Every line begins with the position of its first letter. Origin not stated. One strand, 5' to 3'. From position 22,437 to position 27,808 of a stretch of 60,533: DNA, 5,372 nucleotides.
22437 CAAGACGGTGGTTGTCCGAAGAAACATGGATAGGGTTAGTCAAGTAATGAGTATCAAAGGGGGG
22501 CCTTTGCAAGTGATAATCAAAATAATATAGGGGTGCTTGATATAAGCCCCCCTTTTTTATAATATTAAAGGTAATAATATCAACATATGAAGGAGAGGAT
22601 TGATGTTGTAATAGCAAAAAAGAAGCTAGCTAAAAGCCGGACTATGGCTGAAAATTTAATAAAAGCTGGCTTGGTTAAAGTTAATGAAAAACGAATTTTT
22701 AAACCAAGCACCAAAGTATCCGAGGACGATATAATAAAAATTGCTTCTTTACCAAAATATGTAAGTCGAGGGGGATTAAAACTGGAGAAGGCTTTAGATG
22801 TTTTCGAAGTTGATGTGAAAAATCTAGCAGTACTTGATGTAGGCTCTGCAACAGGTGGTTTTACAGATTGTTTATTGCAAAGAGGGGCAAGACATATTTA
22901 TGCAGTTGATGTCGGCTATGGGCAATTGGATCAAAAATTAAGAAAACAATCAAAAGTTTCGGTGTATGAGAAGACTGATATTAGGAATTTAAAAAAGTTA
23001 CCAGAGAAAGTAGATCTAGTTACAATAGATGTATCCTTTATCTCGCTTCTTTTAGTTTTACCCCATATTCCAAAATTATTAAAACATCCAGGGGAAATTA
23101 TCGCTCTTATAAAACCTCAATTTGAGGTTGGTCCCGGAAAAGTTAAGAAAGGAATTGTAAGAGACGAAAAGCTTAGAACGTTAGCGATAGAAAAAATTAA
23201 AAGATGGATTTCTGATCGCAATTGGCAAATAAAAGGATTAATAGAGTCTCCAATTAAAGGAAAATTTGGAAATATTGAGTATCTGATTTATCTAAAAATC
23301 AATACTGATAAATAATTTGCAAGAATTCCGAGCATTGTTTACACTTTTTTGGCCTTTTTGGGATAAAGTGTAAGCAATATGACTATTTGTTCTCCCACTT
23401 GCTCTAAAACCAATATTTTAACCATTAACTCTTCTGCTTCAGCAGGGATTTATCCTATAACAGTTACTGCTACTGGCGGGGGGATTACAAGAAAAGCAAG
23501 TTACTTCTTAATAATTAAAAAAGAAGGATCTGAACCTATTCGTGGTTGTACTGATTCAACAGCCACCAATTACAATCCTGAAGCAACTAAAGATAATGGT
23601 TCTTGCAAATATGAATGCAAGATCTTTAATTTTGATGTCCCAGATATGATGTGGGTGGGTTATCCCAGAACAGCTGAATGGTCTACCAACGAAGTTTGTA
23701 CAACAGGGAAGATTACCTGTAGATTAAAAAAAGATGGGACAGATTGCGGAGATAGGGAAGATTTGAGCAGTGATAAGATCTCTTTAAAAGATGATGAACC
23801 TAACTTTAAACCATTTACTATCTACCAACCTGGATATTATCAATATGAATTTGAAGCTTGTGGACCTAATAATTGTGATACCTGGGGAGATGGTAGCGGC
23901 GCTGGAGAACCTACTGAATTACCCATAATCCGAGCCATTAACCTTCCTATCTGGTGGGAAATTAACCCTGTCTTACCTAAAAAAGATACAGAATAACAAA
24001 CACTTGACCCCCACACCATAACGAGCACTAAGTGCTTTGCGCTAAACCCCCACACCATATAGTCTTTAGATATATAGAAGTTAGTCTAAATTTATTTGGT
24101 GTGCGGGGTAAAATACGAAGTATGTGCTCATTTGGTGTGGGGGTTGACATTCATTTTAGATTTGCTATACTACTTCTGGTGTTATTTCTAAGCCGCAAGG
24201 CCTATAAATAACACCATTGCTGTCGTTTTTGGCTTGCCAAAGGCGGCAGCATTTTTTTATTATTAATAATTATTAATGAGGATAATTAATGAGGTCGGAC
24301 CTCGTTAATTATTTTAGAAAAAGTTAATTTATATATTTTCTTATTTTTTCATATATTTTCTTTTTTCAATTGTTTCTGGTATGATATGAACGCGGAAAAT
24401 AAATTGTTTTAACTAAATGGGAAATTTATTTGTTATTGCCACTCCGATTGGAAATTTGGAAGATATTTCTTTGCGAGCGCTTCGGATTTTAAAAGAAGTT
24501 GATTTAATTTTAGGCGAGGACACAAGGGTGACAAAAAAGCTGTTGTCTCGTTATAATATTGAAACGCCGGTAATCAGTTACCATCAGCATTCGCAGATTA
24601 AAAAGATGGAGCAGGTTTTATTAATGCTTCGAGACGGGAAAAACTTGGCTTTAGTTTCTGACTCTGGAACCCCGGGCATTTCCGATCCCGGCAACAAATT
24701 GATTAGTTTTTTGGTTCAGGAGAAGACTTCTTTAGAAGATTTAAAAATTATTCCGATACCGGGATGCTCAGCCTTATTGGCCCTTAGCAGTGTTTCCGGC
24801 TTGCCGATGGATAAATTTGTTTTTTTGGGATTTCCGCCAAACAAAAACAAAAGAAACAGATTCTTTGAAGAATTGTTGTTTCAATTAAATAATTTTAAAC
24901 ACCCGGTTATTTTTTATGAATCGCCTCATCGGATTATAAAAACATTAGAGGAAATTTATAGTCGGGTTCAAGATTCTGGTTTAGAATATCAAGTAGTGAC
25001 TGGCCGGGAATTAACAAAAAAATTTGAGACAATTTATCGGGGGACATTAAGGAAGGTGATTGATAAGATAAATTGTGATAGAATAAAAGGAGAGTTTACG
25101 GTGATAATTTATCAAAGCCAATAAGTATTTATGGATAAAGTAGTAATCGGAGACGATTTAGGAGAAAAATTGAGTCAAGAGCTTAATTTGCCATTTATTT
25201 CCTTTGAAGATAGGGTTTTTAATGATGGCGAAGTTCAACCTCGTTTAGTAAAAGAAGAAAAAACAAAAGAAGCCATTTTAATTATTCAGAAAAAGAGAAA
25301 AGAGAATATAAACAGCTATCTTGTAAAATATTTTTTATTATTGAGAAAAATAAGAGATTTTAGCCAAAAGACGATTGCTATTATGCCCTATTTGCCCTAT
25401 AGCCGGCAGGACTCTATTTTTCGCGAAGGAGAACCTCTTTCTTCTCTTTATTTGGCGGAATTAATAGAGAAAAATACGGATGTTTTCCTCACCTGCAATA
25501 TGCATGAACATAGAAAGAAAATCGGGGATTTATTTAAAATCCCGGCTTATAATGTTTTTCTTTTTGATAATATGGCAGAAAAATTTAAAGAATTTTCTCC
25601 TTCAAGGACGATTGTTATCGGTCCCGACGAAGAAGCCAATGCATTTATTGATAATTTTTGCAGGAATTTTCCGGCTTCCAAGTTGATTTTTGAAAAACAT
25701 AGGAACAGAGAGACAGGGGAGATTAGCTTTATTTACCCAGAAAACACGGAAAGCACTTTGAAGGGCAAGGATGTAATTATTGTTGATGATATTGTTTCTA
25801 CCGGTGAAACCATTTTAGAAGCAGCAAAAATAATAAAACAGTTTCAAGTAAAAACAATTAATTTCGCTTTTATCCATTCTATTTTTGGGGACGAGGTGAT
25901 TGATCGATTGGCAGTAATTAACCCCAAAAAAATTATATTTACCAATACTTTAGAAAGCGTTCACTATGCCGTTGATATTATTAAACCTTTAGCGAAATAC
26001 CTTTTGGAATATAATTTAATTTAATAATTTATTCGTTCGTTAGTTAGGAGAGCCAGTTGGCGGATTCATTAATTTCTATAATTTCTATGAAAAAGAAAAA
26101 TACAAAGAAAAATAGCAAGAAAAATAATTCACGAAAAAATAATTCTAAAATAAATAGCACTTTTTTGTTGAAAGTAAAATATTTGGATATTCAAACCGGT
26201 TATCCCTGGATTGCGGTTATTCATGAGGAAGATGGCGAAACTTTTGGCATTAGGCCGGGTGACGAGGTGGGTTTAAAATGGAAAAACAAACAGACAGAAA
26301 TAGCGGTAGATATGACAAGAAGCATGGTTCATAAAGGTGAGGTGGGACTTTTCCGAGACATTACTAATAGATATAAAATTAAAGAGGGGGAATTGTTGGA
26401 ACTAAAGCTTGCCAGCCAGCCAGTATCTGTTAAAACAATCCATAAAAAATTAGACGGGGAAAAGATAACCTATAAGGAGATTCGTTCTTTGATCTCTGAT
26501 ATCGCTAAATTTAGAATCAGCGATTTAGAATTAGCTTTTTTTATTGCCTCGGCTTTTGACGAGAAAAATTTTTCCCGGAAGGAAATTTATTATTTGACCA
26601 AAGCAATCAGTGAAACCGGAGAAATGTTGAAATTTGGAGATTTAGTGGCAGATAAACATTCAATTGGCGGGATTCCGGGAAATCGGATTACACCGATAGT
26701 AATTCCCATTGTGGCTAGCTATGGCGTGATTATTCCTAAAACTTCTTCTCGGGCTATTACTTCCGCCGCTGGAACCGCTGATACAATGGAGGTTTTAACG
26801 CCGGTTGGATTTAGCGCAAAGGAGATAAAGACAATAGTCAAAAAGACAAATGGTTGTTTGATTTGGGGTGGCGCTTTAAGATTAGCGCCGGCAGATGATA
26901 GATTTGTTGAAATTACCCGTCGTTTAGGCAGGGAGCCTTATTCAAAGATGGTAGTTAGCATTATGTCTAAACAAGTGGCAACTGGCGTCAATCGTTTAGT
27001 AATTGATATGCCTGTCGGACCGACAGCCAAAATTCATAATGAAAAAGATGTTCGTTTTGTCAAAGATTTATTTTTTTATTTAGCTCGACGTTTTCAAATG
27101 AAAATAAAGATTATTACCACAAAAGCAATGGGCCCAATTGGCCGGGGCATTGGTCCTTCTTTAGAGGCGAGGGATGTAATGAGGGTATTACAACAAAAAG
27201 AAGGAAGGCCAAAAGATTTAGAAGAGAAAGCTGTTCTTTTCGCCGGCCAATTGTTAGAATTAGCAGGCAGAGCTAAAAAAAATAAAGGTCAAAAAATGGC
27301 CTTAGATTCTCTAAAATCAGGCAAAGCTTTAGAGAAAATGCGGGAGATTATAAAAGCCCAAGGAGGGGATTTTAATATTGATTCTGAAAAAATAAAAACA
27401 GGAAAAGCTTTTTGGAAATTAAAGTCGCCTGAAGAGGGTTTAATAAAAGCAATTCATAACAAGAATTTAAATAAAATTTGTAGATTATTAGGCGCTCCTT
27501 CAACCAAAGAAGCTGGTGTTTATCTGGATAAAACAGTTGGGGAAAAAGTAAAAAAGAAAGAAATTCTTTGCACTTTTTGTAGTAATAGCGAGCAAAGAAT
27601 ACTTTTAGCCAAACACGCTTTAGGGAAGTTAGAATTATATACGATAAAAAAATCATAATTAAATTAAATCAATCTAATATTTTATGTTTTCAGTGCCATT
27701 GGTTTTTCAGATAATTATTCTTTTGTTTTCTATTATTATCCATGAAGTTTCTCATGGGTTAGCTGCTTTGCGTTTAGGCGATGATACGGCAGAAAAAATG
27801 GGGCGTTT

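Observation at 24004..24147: Nested insertion of two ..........-TIR elements exactly into the -35 hexamer of a promoter, with the empty site preserved in a paralogous copy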

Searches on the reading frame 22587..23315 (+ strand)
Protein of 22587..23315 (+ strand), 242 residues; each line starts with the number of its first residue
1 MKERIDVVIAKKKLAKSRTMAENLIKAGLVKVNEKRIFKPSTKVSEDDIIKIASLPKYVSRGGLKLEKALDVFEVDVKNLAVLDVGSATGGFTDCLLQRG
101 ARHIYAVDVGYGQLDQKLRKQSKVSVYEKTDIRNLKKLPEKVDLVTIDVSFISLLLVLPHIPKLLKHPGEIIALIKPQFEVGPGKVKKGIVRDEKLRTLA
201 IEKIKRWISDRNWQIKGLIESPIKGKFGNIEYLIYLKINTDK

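Call 14: search_protein_families(library=pfam, proteins=[window:22587-23315:+])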
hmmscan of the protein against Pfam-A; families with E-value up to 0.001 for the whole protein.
window:22587-23315:+ (242 aa): 6 families
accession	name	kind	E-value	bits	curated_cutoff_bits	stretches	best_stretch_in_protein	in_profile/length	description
PF01728.25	FtsJ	-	2.3e-43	148.6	24.1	1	58-237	1-180/181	FtsJ-like methyltransferase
PF01479.30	S4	-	8.6e-14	51.4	22.8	1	3-50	1-48/48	S4 domain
PF13649.12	Methyltransf_25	-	6e-06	27.3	27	1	82-149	1-72/97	Methyltransferase domain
PF08241.18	Methyltransf_11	-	4.6e-05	24.4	21.2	1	83-150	1-69/95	Methyltransferase domain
PF13489.12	Methyltransf_23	-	0.00077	19.7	27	0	74-178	18-111/164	Methyltransferase domain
PF13847.12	Methyltransf_31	-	0.0008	19.5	27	0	78-172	3-108/145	Methyltransferase domain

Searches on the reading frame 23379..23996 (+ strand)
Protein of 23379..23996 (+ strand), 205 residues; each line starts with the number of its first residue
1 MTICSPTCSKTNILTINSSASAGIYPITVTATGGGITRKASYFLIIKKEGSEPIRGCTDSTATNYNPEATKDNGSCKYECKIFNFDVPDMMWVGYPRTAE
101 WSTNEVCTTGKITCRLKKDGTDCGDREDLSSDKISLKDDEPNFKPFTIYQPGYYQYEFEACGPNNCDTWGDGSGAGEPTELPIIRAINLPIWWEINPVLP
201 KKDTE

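Call 14: search_protein_families(library=pfam, proteins=[window:23379-23996:+])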
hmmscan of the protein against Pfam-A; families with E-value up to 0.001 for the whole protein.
window:23379-23996:+ (205 aa): 0 families

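Call 50: find_encoding_contigs(protein=window:23379-23996:+, flank=3000, max_places=10)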
Protein window:23379-23996:+ (205 aa): no gene with exactly this product is on record in the collection.

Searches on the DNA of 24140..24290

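Call 84: search_rna_families(source=window, start=24140, end=24290, threshold=evalue, max_evalue=1)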
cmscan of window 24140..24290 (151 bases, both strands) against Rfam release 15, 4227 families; matches with E-value up to 1: 2.
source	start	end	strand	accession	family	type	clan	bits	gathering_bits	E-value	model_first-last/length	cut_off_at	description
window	24181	24212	-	RF04077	mir-1245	Gene; miRNA;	-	18.1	79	0.5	1-69/69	no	mir-1245 microRNA precursor family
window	24181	24212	+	RF04077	mir-1245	Gene; miRNA;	-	18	79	0.53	1-69/69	no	mir-1245 microRNA precursor family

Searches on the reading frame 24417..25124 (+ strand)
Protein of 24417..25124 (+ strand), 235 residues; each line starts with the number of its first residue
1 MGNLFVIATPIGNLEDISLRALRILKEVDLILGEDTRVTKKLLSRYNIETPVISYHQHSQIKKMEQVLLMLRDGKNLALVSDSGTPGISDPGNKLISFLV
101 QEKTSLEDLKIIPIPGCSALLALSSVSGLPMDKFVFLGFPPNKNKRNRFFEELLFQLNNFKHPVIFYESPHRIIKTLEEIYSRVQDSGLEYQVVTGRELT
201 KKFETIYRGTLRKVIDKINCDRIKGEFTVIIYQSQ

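Call 14: search_protein_families(library=pfam, proteins=[window:24417-25124:+])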
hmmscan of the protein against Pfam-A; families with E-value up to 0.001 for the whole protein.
window:24417-25124:+ (235 aa): 1 family
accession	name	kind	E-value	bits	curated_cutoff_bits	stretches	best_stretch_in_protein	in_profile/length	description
PF00590.25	TP_methylase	-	1.7e-26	93.9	27.8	1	4-214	2-211/212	Tetrapyrrole (Corrin/Porphyrin) Methylases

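Call 47: find_encoding_contigs(protein=window:24417-25124:+, flank=3000, max_places=10)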
Protein window:24417-25124:+ (235 aa): 3 contigs read that carry it; 3 places shown.
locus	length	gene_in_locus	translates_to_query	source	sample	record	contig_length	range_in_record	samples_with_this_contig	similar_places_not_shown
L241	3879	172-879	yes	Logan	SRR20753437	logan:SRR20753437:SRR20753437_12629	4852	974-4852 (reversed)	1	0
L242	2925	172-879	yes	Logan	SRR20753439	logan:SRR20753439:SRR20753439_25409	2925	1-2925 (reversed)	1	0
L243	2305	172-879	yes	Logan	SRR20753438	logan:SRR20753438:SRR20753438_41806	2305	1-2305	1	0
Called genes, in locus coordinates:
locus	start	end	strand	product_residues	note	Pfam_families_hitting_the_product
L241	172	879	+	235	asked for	PF00590:TP_methylase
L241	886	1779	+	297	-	PF13793:Pribosyltran_N, PF00156:Pribosyltran, PF14681:UPRTase (weak)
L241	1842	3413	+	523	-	PF02885:Glycos_trans_3N (weak), PF00591:Glycos_transf_3, PF07831:PYNP_C (weak)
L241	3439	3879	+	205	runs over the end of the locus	PF02163:Peptidase_M50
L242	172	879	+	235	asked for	PF00590:TP_methylase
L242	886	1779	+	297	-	PF13793:Pribosyltran_N, PF00156:Pribosyltran, PF14681:UPRTase (weak)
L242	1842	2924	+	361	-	?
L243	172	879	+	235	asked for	PF00590:TP_methylase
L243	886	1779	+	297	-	PF13793:Pribosyltran_N, PF00156:Pribosyltran, PF14681:UPRTase (weak)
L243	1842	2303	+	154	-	?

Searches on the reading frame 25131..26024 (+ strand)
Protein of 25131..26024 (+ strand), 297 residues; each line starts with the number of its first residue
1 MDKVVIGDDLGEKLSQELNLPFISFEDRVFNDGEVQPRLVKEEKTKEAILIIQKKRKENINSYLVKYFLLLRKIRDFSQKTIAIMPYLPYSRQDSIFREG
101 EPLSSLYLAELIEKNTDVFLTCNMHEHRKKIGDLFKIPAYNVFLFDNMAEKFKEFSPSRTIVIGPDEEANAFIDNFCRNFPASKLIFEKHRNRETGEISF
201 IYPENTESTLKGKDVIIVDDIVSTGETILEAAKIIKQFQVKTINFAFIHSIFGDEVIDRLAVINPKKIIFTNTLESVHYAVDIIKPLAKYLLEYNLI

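Call 38: search_protein_families(library=pfam, proteins=[window:25131-26024:+], max_evalue=0.00001)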
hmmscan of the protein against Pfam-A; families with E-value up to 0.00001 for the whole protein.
window:25131-26024:+ (297 aa): 3 families
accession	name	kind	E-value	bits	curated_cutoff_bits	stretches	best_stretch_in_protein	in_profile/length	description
PF13793.12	Pribosyltran_N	-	7.2e-15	55.3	25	1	9-114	11-115/117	N-terminal domain of ribose phosphate pyrophosphokinase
PF00156.33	Pribosyltran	-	2e-12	47.1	26.3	1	147-270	18-141/158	Phosphoribosyl transferase domain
PF14681.12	UPRTase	-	2.7e-06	27.4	27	1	190-273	99-181/206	Uracil phosphoribosyltransferase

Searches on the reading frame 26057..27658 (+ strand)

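Call 38: search_protein_families(library=pfam, proteins=[window:26057-27658:+], max_evalue=0.00001)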
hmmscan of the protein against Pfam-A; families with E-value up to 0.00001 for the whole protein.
window:26057-27658:+ (533 aa): 3 families
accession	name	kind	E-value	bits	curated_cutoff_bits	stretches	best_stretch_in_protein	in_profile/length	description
PF00591.27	Glycos_transf_3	-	1.1e-12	48.6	27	1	197-425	4-253/253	Glycosyl transferase family, a/b domain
PF07831.19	PYNP_C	-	3.7e-07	30.2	27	1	463-515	2-61/75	Pyrimidine nucleoside phosphorylase C-terminal domain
PF02885.22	Glycos_trans_3N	-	3.8e-06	27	26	0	127-187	3-62/63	Glycosyl transferase family, helical bundle domain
